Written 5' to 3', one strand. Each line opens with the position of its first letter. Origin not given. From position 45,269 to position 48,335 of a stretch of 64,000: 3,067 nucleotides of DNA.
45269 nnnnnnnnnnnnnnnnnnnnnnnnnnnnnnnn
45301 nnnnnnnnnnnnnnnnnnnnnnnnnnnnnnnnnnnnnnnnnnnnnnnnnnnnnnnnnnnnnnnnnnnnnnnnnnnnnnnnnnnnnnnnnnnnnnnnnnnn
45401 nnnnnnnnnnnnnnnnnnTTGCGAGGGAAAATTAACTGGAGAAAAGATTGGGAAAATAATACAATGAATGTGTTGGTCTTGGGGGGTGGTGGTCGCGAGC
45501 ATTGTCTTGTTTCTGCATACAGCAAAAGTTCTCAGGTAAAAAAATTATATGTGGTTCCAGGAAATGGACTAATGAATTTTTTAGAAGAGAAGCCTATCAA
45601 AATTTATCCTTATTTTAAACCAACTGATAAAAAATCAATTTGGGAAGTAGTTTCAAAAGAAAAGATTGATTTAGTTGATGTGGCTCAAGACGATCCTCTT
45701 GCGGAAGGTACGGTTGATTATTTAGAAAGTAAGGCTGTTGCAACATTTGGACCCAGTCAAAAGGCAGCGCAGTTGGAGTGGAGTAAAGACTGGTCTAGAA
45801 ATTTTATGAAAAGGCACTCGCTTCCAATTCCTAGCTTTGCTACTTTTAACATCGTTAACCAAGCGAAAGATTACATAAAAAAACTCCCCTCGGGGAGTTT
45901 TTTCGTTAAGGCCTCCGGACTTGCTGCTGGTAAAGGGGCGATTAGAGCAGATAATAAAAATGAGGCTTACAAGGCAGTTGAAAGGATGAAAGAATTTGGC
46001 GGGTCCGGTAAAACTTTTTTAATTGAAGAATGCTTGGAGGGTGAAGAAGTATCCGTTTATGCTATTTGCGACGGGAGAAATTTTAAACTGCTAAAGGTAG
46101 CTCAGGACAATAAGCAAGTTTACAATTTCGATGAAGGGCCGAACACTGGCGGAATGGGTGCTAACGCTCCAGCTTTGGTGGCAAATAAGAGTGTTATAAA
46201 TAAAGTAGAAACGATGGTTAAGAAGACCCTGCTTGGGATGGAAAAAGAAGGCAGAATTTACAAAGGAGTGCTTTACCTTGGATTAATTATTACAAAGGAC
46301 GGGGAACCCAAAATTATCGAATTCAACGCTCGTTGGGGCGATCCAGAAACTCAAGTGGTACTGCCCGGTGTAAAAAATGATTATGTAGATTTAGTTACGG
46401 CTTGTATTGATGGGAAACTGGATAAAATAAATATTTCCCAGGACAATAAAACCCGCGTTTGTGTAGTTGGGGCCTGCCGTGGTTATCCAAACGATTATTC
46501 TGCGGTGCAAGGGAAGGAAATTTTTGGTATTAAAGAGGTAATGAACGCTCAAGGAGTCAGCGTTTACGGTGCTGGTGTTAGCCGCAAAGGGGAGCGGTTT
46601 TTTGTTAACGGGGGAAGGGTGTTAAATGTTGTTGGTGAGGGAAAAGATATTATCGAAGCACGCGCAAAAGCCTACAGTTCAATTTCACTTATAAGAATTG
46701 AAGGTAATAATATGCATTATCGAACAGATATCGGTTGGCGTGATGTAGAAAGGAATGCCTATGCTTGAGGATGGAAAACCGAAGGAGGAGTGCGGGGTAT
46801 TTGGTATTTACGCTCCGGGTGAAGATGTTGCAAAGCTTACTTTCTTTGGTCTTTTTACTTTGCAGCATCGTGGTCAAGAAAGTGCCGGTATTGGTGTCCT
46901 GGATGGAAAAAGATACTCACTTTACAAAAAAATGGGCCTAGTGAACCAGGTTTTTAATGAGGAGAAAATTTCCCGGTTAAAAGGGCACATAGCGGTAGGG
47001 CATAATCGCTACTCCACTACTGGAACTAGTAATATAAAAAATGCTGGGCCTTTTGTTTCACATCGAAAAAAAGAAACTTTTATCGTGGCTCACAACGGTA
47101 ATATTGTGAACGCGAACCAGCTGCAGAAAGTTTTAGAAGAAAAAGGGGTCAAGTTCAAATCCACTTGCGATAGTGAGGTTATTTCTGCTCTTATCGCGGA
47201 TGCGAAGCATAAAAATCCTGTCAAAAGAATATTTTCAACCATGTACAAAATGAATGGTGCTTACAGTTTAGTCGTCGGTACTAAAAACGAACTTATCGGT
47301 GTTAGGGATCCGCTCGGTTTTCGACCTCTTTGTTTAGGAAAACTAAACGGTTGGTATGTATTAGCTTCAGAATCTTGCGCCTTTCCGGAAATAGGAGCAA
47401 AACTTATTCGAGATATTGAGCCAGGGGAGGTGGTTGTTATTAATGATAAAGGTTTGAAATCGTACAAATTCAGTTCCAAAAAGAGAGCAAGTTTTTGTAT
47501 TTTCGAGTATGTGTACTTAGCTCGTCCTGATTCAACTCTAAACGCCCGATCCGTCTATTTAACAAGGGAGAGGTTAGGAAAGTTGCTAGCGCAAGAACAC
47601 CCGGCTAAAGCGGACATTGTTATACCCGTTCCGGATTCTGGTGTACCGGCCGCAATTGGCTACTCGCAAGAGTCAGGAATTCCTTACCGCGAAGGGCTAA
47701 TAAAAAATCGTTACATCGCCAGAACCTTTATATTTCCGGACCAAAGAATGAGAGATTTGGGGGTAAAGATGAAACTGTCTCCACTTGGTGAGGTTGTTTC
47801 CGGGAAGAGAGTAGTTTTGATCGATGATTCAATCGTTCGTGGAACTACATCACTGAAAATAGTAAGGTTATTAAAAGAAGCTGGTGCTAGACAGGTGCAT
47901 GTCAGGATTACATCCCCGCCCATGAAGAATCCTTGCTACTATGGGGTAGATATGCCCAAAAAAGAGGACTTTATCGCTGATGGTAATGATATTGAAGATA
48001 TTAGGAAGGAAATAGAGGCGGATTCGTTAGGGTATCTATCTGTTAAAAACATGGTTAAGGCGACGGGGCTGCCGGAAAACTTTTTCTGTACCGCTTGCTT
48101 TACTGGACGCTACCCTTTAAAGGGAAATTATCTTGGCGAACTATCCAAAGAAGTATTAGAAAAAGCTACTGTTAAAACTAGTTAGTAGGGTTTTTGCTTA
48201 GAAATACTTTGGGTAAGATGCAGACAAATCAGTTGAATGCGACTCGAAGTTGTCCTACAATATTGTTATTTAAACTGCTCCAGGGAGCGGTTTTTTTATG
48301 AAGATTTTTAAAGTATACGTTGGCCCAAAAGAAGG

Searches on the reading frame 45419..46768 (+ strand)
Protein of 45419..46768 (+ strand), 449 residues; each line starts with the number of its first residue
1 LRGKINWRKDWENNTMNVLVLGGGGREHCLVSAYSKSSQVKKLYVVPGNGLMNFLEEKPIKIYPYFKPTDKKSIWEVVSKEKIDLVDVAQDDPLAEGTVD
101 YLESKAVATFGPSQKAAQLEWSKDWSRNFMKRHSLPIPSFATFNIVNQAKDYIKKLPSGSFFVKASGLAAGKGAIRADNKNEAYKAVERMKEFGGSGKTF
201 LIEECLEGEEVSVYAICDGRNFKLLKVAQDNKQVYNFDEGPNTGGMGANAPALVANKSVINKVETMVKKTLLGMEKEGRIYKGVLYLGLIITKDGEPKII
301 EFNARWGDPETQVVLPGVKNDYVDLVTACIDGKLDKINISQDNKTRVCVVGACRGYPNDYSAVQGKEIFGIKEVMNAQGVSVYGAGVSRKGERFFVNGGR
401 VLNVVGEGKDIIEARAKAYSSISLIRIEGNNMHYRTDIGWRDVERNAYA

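Call 6: search_protein_families(library=ncbifam, proteins=[window:45419-46768:+])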
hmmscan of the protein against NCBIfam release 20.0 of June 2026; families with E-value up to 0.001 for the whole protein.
window:45419-46768:+ (449 aa): 6 families
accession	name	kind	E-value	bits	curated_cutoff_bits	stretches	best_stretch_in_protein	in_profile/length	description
TIGR00877.1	purD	equivalog_domain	2.3e-126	422.1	288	1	16-443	1-424/425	phosphoribosylamine--glycine ligase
NF002378.0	PRK01372.1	subfamily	6.6e-08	31.6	243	1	48-306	27-271/305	D-alanine--D-alanine ligase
TIGR01205.1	D_ala_D_alaTIGR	subfamily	1.8e-07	30.4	245.65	1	102-304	86-285/318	D-alanine--D-alanine ligase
TIGR01369.1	CPSaseII_lrg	equivalog_domain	6.9e-06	24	1027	1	65-305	612-840/1052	carbamoyl-phosphate synthase (glutamine-hydrolyzing) large subunit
NF004679.0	PRK06019.1-5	equivalog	3.1e-05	23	326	1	98-217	77-192/376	5-(carboxyamino)imidazole ribonucleotide synthase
NF003671.0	PRK05294.1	equivalog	8.9e-05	20.3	599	1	65-305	609-837/1058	carbamoyl-phosphate synthase large subunit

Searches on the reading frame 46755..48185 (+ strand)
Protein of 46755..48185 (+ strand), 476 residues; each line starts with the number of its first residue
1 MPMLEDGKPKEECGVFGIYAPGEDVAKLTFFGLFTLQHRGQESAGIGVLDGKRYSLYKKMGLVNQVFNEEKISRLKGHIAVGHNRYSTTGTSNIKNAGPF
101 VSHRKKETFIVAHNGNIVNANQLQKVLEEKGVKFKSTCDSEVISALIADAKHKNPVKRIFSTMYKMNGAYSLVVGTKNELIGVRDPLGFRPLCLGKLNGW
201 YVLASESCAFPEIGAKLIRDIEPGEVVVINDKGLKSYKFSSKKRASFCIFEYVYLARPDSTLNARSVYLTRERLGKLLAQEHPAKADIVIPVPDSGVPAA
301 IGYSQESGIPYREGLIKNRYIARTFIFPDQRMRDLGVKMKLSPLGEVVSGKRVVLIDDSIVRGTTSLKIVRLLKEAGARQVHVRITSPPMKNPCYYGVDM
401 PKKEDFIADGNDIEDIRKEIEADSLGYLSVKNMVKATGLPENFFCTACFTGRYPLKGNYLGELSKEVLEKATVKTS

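Call 6: search_protein_families(library=ncbifam, proteins=[window:46755-48185:+])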
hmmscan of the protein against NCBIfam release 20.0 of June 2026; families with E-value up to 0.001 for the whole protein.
window:46755-48185:+ (476 aa): 16 families
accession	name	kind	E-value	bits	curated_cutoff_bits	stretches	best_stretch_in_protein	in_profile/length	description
TIGR01134.1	purF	equivalog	5.8e-160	533.4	350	1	13-454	1-432/432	amidophosphoribosyltransferase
NF001484.0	PRK00331.1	subfamily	1.5e-36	126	381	1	13-243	2-230/601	isomerizing glutamine--fructose-6-phosphate transaminase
TIGR01135.1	glmS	equivalog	9.2e-34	116.9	418.05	1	13-242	1-228/607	glutamine--fructose-6-phosphate transaminase (isomerizing)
TIGR01536.1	asn_synth_AEB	equivalog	5.3e-19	68.6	267.1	1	35-214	26-170/517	asparagine synthase (glutamine-hydrolyzing)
NF006949.0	PRK09431.1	equivalog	5.3e-13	48.4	499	1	78-239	43-193/554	asparagine synthase B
TIGR03108.1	eps_aminotran_1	hypoth_equivalog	5.8e-10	38.5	816.9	1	76-210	41-166/628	XrtA/PEP-CTERM system amidotransferase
TIGR03104.1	trio_amidotrans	equivalog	9.2e-09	34.1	570.1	1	76-209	40-164/589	N-acetylglutaminylglutamine amidotransferase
TIGR01251.1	ribP_PPkin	subfamily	1.2e-06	27.7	113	1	341-393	201-253/309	ribose-phosphate diphosphokinase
NF002095.0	PRK00934.1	equivalog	1.8e-06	27.3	296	1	330-388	187-243/287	ribose-phosphate diphosphokinase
NF005299.0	PRK06827.1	subfamily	3.3e-06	26.1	327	1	344-387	259-302/383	phosphoribosylpyrophosphate synthetase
NF002320.0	PRK01259.1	subfamily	4.3e-05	23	297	1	341-434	206-297/316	ribose-phosphate diphosphokinase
NF004689.0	PRK06031.1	equivalog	7.3e-05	22.1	175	1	346-384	150-188/233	phosphoribosyltransferase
NF002844.0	PRK03092.1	equivalog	9.4e-05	21.8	438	1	345-434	219-305/326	ribose-phosphate diphosphokinase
NF002620.0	PRK02277.1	subfamily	0.00014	21.6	115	1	280-383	81-174/201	orotate phosphoribosyltransferase-like protein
NF002758.0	PRK02812.1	equivalog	0.00014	21.2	518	1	336-434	217-312/330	ribose-phosphate pyrophosphokinase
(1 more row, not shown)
